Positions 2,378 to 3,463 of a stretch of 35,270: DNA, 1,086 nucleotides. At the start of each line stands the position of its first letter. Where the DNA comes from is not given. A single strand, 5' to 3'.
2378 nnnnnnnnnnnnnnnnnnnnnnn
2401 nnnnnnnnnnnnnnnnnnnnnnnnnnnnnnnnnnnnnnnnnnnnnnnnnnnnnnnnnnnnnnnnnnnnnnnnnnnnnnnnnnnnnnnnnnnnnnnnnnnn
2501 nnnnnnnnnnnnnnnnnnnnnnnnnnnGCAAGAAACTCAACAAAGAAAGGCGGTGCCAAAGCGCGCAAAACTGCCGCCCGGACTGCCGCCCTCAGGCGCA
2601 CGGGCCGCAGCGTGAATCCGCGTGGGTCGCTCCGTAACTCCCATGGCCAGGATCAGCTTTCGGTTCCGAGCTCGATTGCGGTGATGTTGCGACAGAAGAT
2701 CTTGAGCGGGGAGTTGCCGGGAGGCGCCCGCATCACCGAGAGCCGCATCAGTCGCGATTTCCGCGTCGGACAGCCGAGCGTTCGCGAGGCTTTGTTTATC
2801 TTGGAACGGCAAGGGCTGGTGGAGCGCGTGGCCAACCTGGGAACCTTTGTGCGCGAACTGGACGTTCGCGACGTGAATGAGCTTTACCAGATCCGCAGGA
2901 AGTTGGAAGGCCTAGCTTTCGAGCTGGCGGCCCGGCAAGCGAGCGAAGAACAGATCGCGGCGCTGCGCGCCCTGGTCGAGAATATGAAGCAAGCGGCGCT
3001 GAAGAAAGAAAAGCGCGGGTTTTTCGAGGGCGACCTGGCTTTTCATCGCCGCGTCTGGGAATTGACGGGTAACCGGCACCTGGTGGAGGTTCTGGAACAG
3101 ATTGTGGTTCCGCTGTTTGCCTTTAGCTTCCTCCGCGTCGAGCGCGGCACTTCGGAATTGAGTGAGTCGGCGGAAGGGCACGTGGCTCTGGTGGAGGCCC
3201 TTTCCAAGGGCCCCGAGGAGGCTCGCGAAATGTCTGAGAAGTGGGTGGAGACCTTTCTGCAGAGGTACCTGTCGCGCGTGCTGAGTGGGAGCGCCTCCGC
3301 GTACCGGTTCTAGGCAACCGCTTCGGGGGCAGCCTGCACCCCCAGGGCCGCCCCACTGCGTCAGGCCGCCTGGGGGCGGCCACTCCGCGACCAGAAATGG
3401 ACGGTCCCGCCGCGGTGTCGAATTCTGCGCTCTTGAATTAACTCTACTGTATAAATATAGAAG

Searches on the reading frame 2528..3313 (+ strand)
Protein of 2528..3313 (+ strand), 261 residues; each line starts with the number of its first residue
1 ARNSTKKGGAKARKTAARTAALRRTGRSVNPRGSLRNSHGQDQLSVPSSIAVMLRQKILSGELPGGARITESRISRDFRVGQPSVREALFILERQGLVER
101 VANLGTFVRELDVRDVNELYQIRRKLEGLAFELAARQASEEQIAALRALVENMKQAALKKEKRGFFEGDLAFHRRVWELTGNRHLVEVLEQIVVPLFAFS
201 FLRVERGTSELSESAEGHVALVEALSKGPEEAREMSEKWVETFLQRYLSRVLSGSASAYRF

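Call 3: search_protein_families(library=pfam, proteins=[window:2528-3313:+], max_evalue=0.01)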
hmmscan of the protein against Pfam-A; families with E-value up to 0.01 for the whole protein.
window:2528-3313:+ (261 aa): 2 families
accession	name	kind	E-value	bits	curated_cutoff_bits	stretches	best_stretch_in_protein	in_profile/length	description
PF07729.17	FCD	-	5.8e-24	85.3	24.3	1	118-232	1-115/125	FCD domain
PF00392.27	GntR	-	1.3e-12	47.6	27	1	50-108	5-64/64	Bacterial regulatory proteins, gntR family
